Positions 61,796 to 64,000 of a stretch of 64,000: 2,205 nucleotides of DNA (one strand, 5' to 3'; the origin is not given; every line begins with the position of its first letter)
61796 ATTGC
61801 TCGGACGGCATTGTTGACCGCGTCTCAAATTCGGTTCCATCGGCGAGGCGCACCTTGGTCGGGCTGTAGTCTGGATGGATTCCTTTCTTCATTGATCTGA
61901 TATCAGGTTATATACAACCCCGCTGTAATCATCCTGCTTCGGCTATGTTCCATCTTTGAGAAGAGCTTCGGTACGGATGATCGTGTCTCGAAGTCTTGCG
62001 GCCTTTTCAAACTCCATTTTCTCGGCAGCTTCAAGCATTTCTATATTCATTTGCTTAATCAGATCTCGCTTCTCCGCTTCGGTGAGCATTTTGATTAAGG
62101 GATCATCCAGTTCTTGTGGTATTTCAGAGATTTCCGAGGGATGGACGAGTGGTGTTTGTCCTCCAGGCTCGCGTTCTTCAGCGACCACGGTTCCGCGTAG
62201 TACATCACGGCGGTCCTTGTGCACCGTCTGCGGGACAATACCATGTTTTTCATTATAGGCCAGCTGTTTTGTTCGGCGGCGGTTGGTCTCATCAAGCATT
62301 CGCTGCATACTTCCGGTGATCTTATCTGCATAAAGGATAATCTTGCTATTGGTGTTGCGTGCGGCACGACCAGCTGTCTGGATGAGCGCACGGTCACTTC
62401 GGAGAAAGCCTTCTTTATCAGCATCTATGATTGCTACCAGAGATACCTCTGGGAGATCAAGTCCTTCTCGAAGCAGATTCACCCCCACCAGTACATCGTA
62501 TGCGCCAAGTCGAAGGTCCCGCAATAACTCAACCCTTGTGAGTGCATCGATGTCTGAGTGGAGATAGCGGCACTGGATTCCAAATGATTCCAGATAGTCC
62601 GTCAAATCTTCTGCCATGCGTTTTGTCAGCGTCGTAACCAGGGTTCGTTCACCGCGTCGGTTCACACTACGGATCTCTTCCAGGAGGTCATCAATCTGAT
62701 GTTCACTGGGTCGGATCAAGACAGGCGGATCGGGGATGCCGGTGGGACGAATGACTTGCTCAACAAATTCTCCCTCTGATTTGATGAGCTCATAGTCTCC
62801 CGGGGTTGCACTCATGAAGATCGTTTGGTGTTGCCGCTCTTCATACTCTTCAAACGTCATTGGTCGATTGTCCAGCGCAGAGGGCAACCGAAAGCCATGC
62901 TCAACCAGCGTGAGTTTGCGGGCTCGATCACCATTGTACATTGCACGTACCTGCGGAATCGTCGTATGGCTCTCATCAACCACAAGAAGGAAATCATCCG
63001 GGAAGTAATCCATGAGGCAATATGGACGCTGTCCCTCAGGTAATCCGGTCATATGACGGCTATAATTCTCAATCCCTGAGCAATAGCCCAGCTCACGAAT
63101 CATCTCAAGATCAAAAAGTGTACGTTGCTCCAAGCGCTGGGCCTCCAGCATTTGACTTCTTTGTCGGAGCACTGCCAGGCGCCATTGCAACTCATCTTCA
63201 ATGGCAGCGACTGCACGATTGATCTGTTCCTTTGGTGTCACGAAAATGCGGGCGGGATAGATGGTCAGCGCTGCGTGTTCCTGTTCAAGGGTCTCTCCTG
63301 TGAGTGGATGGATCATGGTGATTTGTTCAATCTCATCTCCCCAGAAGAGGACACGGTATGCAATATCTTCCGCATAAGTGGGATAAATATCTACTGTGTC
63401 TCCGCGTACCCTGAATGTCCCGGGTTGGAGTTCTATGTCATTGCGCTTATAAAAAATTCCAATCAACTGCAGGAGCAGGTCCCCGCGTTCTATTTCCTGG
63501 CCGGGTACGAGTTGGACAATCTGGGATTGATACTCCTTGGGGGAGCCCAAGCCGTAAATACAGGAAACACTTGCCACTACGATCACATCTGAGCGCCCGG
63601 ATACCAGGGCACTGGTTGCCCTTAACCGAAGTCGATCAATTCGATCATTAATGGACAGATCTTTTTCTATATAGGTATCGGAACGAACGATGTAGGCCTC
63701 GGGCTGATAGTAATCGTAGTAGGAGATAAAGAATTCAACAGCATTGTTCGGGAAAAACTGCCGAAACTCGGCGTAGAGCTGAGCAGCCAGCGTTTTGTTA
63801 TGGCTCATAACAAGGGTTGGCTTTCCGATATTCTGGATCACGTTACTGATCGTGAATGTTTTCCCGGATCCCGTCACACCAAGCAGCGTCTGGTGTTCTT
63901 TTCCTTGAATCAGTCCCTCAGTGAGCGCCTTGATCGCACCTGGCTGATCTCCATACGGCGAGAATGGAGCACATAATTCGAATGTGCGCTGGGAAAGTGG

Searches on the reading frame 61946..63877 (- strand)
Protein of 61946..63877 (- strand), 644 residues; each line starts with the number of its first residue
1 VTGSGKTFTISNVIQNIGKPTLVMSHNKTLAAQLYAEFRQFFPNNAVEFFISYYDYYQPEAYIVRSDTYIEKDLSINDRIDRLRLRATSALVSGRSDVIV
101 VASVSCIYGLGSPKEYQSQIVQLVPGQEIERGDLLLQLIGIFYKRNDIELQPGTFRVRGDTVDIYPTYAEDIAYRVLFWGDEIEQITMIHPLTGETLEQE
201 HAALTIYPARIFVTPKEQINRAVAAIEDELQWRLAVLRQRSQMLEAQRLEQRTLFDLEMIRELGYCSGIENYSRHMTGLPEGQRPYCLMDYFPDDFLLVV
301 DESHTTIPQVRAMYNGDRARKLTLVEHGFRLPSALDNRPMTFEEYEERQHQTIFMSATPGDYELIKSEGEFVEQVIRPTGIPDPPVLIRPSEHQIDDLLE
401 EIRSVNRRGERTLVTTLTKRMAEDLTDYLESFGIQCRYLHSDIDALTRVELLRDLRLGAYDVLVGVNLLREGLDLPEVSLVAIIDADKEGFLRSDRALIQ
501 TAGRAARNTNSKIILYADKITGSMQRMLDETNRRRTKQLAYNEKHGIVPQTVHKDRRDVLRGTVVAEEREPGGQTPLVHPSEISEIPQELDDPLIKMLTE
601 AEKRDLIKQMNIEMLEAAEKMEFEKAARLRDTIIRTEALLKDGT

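Call 79: search_protein_families(library=ncbifam, proteins=[window:61946-63877:-], max_evalue=1e-10)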
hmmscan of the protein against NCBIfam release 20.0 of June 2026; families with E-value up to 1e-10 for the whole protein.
window:61946-63877:- (644 aa): 3 families
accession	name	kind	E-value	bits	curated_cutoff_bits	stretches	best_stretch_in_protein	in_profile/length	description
NF003673.1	PRK05298.1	equivalog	1.1e-292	972.2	743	1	2-636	38-650/653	excinuclease ABC subunit UvrB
TIGR00631.1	uvrb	equivalog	1e-287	955.8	750.1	1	2-634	38-655/658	excinuclease ABC subunit UvrB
TIGR00580.2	mfd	equivalog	1.6e-16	59.9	800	1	141-258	4-92/907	transcription-repair coupling factor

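Call 80: find_homologous_proteins(query=window:61946-63877:-, max_evalue=1e-100)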
Query window:61946-63877:- (644 aa): 8000 proteins with E <= 1e-100 among 8000 candidates; the best 120 are listed.
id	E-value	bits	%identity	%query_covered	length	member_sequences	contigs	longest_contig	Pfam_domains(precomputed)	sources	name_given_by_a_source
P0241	0.0e+0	1405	97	100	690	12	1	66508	PF00270.36,PF02151.26,PF17757.7,PF00271.38,PF27431.1,PF04851.22,PF12344.15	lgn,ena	-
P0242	0.0e+0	1401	97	100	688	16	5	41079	PF00270.36,PF02151.26,PF17757.7,PF00271.38,PF27431.1,PF04851.22,PF12344.15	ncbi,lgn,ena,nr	ncbi:MAG: excinuclease ABC subunit UvrB [Rhodothermaceae bacterium]|nr:excinuclease ABC subunit UvrB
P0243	0.0e+0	1319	91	100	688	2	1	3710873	PF00270.36,PF02151.26,PF17757.7,PF00271.38,PF27431.1,PF04851.22,PF12344.15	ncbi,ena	-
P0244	0.0e+0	1309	91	100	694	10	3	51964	PF00270.36,PF02151.26,PF17757.7,PF00271.38,PF27431.1,PF04851.22,PF12344.15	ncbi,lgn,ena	-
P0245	0.0e+0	1290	89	100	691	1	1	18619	PF00270.36,PF02151.26,PF17757.7,PF00271.38,PF27431.1,PF04851.22,PF12344.15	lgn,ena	-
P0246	0.0e+0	1263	87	100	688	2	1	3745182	PF00270.36,PF02151.26,PF17757.7,PF00271.38,PF27431.1,PF04851.22,PF12344.15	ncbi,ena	-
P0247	0.0e+0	1255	87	100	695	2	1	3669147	PF00270.36,PF02151.26,PF17757.7,PF00271.38,PF27431.1,PF04851.22,PF12344.15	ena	-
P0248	0.0e+0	1249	86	100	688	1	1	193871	PF00270.36,PF02151.26,PF17757.7,PF00271.38,PF27431.1,PF04851.22,PF12344.15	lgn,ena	-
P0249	0.0e+0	1244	85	100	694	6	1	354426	PF00270.36,PF02151.26,PF17757.7,PF00271.38,PF27431.1,PF04851.22,PF12344.15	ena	-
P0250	0.0e+0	1225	84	100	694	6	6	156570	PF00270.36,PF02151.26,PF17757.7,PF00271.38,PF27431.1,PF04851.22,PF12344.15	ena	-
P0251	0.0e+0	1221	85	100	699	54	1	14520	PF00270.36,PF02151.26,PF17757.7,PF00271.38,PF27431.1,PF04851.22,PF12344.15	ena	-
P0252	0.0e+0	1215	85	100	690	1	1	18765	PF00270.36,PF02151.26,PF17757.7,PF00271.38,PF27431.1,PF04851.22,PF12344.15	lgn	-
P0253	0.0e+0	1212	82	100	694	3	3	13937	PF02151.26,PF17757.7,PF00271.38,PF27431.1,PF04851.22,PF12344.15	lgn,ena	-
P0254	0.0e+0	1212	84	100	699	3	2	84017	PF00270.36,PF02151.26,PF17757.7,PF00271.38,PF27431.1,PF04851.22,PF12344.15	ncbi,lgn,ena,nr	ncbi:MAG: excinuclease ABC subunit UvrB [Bacteroidetes bacterium]|nr:excinuclease ABC subunit UvrB [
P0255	0.0e+0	1210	84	100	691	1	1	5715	PF00270.36,PF02151.26,PF17757.7,PF00271.38,PF27431.1,PF04851.22,PF12344.15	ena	-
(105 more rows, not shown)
